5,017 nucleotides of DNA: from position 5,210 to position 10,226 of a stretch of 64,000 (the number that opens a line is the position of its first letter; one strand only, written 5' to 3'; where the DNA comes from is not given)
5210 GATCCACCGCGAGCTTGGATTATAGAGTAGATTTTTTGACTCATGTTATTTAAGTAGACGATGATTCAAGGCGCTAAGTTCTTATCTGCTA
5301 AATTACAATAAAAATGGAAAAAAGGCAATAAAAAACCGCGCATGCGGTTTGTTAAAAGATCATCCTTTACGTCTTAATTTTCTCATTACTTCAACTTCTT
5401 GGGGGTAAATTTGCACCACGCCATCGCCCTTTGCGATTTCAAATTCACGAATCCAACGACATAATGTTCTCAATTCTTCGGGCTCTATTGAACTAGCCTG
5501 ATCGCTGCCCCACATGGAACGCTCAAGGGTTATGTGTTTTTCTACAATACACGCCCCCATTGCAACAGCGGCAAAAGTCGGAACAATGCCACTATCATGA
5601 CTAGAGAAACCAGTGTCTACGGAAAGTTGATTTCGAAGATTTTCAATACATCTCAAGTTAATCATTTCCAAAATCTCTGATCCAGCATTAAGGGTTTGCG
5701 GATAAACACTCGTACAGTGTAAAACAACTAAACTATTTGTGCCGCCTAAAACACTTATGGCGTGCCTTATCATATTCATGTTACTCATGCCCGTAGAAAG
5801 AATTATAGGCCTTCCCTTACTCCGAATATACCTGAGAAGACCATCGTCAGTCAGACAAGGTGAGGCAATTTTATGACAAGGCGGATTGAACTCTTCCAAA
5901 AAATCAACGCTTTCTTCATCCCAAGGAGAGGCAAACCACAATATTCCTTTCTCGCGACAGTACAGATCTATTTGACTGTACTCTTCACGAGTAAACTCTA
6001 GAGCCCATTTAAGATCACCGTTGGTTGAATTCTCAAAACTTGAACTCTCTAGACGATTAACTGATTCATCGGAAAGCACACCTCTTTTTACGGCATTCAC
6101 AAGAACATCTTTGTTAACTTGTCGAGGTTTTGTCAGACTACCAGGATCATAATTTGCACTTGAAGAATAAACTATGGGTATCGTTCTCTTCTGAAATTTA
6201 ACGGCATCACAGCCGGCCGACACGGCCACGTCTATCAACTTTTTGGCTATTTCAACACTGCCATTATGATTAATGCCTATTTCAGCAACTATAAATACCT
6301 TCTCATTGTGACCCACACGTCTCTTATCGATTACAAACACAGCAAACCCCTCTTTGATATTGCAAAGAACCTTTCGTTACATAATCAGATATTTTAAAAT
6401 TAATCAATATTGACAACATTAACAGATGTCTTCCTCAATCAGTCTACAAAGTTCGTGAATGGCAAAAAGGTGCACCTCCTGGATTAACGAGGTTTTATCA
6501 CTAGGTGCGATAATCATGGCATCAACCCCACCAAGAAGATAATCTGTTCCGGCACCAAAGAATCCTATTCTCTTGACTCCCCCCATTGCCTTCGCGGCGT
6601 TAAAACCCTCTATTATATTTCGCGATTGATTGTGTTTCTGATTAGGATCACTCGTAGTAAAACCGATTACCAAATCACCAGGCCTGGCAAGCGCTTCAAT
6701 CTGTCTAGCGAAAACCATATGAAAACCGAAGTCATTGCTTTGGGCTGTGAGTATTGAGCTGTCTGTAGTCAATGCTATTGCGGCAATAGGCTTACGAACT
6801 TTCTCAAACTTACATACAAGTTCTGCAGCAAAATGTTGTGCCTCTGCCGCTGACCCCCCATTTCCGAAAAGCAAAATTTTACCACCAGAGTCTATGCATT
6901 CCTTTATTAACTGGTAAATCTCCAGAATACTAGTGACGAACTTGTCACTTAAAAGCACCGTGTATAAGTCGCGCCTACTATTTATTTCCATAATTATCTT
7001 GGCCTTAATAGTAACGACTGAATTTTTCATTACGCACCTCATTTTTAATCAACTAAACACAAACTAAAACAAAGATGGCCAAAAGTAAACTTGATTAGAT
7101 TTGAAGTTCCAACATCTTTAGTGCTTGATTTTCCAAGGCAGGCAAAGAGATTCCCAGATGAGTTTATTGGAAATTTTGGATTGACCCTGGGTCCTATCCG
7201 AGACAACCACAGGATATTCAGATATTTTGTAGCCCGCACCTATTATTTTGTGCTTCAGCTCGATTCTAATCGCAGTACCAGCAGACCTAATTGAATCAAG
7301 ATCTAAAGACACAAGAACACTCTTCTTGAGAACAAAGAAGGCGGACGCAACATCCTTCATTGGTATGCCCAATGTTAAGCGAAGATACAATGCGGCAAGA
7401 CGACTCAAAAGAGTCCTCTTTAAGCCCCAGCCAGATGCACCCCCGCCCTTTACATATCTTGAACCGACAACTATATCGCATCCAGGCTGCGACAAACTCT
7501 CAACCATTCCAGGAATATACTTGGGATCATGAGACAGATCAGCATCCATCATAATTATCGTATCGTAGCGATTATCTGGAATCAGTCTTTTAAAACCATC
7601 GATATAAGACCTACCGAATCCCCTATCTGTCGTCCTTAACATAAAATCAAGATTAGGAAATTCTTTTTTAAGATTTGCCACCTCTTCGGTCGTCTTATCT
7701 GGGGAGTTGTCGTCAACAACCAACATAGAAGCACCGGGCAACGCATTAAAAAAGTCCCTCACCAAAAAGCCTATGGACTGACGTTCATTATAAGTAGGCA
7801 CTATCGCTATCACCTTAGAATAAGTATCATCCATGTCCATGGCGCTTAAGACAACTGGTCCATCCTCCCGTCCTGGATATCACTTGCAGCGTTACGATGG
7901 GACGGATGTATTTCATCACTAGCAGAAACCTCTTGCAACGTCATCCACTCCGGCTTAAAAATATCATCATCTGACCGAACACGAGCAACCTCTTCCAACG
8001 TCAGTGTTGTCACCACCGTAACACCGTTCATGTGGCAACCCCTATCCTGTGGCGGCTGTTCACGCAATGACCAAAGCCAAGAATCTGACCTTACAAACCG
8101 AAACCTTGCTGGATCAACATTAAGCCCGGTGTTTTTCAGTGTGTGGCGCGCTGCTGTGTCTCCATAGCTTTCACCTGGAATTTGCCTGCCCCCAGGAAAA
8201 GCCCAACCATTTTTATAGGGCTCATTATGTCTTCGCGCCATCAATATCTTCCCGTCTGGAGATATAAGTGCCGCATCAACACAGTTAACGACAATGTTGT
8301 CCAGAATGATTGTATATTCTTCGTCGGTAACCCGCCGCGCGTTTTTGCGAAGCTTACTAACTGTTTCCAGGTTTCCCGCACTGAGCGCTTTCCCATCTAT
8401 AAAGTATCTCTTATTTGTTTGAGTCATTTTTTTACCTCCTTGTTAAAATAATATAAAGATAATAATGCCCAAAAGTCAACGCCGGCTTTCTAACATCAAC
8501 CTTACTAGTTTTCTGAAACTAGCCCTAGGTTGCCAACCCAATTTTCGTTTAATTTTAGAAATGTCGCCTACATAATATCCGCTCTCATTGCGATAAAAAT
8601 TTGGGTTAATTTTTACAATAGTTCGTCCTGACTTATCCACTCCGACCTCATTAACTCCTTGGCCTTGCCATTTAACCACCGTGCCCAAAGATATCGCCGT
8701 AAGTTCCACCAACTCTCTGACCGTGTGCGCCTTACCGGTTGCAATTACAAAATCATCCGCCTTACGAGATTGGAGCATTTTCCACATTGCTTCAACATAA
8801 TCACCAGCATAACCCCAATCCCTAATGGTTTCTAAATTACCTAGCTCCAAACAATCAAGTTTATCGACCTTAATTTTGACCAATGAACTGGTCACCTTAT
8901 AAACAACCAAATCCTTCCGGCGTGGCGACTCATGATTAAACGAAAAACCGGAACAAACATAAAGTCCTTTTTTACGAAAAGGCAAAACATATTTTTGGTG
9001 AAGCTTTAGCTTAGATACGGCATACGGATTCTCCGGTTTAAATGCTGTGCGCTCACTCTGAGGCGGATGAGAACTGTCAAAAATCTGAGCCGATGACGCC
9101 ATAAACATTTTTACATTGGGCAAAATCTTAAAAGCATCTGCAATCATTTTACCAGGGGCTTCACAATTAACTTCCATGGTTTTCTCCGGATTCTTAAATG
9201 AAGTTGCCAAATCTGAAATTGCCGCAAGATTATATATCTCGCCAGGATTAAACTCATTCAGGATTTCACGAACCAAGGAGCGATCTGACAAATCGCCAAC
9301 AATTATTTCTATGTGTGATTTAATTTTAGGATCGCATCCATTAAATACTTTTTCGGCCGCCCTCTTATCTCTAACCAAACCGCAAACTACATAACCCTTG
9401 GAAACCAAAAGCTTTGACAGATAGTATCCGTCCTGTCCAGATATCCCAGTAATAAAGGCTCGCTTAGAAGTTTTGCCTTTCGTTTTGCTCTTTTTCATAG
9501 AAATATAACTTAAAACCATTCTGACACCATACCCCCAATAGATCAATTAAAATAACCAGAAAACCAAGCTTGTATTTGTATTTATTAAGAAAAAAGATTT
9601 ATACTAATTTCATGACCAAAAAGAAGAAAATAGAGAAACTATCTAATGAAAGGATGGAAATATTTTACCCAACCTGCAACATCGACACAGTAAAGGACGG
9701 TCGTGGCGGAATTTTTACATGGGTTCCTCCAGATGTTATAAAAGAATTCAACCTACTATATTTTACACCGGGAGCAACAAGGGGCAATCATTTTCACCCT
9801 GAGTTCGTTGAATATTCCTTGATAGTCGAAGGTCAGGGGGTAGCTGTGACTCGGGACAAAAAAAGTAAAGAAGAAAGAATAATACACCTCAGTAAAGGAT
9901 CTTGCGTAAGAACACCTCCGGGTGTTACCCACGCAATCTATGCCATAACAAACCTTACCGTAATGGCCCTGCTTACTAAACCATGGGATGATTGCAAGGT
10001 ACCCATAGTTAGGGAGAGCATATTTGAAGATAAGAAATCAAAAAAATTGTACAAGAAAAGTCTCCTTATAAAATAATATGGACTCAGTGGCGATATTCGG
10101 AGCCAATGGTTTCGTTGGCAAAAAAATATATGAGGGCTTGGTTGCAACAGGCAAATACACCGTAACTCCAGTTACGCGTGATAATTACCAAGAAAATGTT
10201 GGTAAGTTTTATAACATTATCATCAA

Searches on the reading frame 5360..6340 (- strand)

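Call 22: search_protein_families(library=pfam, proteins=[window:5360-6340:-], max_evalue=0.00001)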
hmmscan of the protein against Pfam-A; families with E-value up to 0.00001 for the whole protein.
window:5360-6340:- (326 aa): 1 family
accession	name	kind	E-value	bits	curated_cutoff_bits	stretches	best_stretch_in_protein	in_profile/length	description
PF03102.20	NeuB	-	1.7e-69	234.4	22.1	1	102-307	39-239/241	NeuB family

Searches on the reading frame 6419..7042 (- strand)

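Call 22: search_protein_families(library=pfam, proteins=[window:6419-7042:-], max_evalue=0.00001)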
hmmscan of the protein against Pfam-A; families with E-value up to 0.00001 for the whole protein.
window:6419-7042:- (207 aa): 1 family
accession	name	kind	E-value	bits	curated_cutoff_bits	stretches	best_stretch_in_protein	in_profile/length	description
PF13580.11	SIS_2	-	1.5e-15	57.9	27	1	38-153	20-129/138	SIS domain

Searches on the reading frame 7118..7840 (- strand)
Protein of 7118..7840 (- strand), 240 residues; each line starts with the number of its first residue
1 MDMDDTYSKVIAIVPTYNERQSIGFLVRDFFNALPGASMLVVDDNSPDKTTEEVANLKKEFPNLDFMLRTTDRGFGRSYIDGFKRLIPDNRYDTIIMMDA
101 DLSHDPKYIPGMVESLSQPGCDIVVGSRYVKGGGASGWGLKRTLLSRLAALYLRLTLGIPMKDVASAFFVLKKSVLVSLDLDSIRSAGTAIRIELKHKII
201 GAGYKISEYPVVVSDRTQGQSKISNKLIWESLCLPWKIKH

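Call 22: search_protein_families(library=pfam, proteins=[window:7118-7840:-], max_evalue=0.00001)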
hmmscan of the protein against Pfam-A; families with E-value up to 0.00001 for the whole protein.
window:7118-7840:- (240 aa): 1 family
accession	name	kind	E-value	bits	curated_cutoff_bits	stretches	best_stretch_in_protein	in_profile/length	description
PF00535.33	Glycos_transf_2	-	5.1e-24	85.5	23.3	1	13-176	3-164/168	Glycosyl transferase family 2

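Call 57: search_protein_families(library=ncbifam, proteins=[window:7118-7840:-], max_evalue=0.001)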
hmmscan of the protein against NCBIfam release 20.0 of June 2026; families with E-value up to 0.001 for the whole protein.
window:7118-7840:- (240 aa): 11 families
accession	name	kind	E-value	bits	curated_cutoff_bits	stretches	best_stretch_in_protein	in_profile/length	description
TIGR04182.1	glyco_TIGR04182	equivalog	2.8e-16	59.8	325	1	10-221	2-199/293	S-layer glycoprotein N-glycosyltransferase AglJ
NF058614.1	PPMAGASynPpgS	equivalog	8.5e-11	41.7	370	1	11-215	3-198/226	polyprenyl-phospho-N-acetylgalactosaminyl synthase PpgS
NF047588.1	GlcsyltransPgfSStrep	equivalog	1.8e-09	37.2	500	1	10-173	3-161/308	glycosyltransferase PgfS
NF007986.1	PRK10714.1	equivalog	6.7e-08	31.9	529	1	8-224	6-211/316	undecaprenyl-phosphate 4-deoxy-4-formamido-L-arabinose transferase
NF041391.1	DPhHxTase_Halo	equivalog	4.2e-07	29.2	375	1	16-221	3-190/213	dolichyl-phosphate hexose transferase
TIGR03472.1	HpnI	equivalog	1.3e-06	27.5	310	1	37-125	71-160/373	bacteriohopanetetrol glucosamine biosynthesis glycosyltransferase HpnI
TIGR03937.1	PgaC_IcaA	equivalog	2.3e-06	26.8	422.3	1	5-120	42-155/407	poly-beta-1,6-N-acetyl-D-glucosamine synthase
TIGR03469.1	HpnB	hypoth_equivalog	1.2e-05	24.5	379.25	1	5-124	41-168/386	hopene-associated glycosyltransferase HpnB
NF045692.1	OglycostaseCruG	equivalog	1.7e-05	23.9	600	1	5-130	38-167/386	2'-O-glycosyltransferase CruG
NF010496.0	PRK13915.1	equivalog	0.0003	20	262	1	8-124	31-151/307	glucosyl-3-phosphoglycerate synthase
TIGR04283.1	glyco_like_mftF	equivalog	0.00093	18.8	182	0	13-58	4-50/221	TIGR04283 family arsenosugar biosynthesis glycosyltransferase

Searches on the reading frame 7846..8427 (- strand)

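Call 22: search_protein_families(library=pfam, proteins=[window:7846-8427:-], max_evalue=0.00001)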
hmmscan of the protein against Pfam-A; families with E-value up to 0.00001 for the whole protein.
window:7846-8427:- (193 aa): 1 family
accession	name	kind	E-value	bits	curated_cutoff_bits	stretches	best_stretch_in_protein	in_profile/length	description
PF00293.34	NUDIX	-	4.2e-13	49.9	21.1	1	50-180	6-130/134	NUDIX domain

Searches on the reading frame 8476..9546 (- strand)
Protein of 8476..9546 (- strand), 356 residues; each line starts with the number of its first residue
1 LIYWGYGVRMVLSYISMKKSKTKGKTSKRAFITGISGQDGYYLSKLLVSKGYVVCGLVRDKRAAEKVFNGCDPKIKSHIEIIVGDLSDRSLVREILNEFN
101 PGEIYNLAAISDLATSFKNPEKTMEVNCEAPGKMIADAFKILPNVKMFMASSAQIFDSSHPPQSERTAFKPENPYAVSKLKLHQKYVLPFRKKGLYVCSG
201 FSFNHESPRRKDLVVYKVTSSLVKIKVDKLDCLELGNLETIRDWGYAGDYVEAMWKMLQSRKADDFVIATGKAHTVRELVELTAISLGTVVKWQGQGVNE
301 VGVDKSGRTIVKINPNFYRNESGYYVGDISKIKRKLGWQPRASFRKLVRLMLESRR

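Call 22: search_protein_families(library=pfam, proteins=[window:8476-9546:-], max_evalue=0.00001)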
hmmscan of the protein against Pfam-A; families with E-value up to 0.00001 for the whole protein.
window:8476-9546:- (356 aa): 3 families
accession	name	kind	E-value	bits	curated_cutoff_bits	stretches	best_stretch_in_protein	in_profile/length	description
PF16363.11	GDP_Man_Dehyd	-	1.6e-92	310.9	27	1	31-351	1-332/332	GDP-mannose 4,6 dehydratase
PF01370.27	Epimerase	-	1.6e-42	146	20.9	1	31-268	2-239/240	NAD dependent epimerase/dehydratase family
PF04321.23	RmlD_sub_bind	-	2.5e-09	37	27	1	31-181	4-131/287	RmlD substrate binding domain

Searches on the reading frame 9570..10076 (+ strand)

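Call 23: search_protein_families(library=pfam, proteins=[window:9570-10076:+], max_evalue=0.00001)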
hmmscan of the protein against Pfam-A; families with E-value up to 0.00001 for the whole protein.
window:9570-10076:+ (168 aa): 3 families
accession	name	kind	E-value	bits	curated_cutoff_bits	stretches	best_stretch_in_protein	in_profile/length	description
PF14667.12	Polysacc_synt_C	-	6.1e-10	39.7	28.7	1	42-135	2-97/111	Polysaccharide biosynthesis C-terminal domain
PF07883.17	Cupin_2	-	1.2e-07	31.8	27.2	1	64-133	4-66/70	Cupin domain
PF00190.28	Cupin_1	-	3.3e-07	30.4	22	1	63-133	38-111/151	Cupin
